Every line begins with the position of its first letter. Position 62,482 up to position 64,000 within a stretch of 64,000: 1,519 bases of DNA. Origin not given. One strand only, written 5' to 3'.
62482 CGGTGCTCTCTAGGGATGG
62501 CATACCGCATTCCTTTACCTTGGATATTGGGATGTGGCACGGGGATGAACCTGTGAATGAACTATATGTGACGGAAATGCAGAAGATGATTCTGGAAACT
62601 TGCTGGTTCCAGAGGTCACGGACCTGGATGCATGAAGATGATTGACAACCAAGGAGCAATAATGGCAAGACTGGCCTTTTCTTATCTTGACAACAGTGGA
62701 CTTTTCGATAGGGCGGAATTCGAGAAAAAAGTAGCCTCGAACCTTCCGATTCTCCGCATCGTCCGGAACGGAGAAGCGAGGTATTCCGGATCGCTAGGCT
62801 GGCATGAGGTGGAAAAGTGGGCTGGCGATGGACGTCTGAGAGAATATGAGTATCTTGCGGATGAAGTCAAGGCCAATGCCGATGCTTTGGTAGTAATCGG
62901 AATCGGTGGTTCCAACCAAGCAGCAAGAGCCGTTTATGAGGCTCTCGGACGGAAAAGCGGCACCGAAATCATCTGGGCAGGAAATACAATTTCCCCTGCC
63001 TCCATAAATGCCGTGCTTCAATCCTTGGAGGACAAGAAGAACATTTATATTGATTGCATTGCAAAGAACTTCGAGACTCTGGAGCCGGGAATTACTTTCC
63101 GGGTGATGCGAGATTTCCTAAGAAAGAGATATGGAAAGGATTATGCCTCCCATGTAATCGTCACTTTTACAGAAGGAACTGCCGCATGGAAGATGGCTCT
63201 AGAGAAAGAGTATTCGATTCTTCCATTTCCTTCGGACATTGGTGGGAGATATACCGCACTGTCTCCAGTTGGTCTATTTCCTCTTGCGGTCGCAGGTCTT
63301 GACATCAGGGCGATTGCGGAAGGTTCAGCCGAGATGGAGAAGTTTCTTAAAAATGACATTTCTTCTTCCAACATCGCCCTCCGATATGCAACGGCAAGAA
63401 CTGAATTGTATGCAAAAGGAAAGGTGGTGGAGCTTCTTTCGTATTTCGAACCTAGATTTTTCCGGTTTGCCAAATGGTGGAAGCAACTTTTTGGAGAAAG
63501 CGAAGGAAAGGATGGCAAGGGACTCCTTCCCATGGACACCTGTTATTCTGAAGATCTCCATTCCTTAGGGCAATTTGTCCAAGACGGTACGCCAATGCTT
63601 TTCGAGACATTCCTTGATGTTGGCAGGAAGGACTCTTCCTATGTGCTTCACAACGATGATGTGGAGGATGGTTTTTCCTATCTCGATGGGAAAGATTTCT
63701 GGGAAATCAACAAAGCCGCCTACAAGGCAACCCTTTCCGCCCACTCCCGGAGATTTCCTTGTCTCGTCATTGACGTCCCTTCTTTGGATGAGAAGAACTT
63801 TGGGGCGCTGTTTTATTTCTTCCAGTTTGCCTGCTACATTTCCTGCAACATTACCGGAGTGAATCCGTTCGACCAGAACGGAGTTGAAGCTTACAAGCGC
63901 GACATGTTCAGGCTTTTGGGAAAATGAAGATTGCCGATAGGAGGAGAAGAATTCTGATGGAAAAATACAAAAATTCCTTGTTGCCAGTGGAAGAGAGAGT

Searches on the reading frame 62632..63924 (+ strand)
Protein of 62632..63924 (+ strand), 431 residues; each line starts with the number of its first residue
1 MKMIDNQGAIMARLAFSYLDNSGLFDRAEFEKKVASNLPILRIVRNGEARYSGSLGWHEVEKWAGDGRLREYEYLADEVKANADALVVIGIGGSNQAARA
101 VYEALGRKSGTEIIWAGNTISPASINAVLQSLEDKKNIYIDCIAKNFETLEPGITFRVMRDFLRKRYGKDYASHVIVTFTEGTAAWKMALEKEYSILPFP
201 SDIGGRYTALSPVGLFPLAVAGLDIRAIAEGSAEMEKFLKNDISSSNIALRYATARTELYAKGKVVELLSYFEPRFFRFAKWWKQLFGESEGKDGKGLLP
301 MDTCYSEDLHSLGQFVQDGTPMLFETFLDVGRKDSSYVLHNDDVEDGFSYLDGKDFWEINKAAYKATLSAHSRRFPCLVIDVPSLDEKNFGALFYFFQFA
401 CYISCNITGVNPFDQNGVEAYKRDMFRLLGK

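Call 77: search_protein_families(library=pfam, proteins=[window:62632-63924:+], max_evalue=0.00001)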
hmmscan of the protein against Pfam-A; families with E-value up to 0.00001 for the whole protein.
window:62632-63924:+ (431 aa): 1 family
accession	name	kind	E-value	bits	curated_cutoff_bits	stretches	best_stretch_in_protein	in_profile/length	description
PF00342.24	PGI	-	2.9e-20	72.8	22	1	84-422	97-459/486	Phosphoglucose isomerase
